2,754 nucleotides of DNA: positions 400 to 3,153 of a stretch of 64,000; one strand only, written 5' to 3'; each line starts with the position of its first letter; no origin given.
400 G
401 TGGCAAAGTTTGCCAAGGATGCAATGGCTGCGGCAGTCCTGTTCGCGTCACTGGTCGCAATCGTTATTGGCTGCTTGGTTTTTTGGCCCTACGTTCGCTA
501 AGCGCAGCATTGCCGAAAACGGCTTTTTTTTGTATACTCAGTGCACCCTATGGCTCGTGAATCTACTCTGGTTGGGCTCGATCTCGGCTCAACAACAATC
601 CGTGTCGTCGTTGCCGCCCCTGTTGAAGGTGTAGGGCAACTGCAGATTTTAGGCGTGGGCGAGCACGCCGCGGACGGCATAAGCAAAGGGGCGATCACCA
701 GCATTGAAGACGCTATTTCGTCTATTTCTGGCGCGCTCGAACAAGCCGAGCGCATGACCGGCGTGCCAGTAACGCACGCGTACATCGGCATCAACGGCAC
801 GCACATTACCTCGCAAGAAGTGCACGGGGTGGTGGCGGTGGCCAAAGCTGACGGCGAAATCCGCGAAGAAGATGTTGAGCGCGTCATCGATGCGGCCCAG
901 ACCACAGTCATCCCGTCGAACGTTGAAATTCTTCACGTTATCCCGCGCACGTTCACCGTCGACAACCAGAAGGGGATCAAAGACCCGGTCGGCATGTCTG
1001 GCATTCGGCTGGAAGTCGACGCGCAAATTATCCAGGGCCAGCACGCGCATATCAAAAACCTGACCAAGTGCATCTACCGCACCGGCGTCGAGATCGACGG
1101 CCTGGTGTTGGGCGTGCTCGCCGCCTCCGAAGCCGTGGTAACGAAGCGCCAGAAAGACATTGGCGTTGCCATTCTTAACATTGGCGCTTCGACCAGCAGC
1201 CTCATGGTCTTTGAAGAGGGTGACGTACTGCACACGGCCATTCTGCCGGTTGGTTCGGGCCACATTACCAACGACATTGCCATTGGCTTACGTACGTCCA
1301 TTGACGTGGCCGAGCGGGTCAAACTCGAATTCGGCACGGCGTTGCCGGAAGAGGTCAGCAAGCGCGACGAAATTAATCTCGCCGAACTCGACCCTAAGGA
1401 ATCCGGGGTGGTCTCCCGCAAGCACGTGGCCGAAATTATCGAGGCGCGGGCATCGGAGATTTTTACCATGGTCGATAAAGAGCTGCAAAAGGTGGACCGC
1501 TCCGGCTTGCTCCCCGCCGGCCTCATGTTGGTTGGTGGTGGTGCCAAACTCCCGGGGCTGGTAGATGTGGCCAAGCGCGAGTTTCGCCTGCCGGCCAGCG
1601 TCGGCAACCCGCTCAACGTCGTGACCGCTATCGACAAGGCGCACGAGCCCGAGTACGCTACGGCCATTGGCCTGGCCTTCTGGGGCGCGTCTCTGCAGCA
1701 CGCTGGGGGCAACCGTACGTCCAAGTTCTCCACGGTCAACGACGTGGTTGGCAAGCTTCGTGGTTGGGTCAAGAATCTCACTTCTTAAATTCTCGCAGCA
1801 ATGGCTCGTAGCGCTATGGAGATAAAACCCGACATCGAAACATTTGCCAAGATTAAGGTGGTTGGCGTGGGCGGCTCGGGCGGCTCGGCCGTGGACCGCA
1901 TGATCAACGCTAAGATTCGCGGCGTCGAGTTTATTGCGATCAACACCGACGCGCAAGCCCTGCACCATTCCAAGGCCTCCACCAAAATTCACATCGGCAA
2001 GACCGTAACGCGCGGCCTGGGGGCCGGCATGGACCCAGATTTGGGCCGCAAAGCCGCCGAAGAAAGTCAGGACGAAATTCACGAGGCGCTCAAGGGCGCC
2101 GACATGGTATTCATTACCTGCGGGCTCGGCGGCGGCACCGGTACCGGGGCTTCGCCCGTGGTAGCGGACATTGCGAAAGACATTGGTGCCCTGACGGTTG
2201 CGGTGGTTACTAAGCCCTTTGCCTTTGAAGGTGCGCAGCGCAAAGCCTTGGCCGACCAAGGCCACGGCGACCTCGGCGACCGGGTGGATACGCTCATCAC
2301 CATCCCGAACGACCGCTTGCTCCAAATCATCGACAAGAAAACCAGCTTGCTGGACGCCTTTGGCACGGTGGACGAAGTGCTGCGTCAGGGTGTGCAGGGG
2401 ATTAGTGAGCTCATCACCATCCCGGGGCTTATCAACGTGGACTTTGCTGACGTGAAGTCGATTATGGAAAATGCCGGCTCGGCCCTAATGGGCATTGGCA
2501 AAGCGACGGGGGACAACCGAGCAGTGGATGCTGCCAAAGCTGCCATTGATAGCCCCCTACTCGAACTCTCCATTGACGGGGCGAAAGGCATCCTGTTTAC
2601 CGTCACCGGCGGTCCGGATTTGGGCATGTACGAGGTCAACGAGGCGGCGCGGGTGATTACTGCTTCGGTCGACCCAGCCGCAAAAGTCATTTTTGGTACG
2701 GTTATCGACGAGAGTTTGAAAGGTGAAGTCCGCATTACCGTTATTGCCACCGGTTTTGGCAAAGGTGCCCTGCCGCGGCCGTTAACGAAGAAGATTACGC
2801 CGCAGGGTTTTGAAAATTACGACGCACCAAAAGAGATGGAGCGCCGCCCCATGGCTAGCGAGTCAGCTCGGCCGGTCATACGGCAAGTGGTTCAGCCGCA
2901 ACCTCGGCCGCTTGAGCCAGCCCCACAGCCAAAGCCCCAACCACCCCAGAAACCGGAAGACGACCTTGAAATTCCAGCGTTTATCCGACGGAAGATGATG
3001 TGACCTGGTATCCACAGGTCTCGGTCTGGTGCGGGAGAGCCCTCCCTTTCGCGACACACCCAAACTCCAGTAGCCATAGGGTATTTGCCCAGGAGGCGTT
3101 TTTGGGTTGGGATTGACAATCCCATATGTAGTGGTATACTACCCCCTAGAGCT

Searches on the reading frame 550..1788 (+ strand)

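Call 84: search_protein_families(library=pfam, proteins=[window:550-1788:+])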
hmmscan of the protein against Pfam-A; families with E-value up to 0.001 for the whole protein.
window:550-1788:+ (412 aa): 4 families
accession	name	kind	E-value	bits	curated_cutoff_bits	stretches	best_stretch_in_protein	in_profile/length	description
PF14450.12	FtsA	-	1.5e-36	126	31.8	1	207-374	1-127/127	Cell division protein FtsA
PF02491.25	SHS2_FTSA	-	5e-29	100.9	25.4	1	83-161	1-78/79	SHS2 domain inserted in FTSA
PF11104.14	PilM_2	-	2.6e-10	40.2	27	1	198-377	174-337/340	Type IV pilus assembly protein PilM;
PF06723.19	MreB_Mbl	-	8e-10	38.5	27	1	203-358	144-311/327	MreB/Mbl protein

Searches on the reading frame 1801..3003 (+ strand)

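Call 84: search_protein_families(library=pfam, proteins=[window:1801-3003:+])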
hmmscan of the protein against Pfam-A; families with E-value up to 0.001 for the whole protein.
window:1801-3003:+ (400 aa): 2 families
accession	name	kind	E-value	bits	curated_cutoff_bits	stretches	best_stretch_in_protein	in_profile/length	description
PF00091.31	Tubulin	-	2.2e-48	165.5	33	1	17-178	1-190/190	Tubulin/FtsZ family, GTPase domain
PF12327.13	FtsZ_C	-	1.5e-35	121.8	27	1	226-319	1-94/95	FtsZ family, C-terminal domain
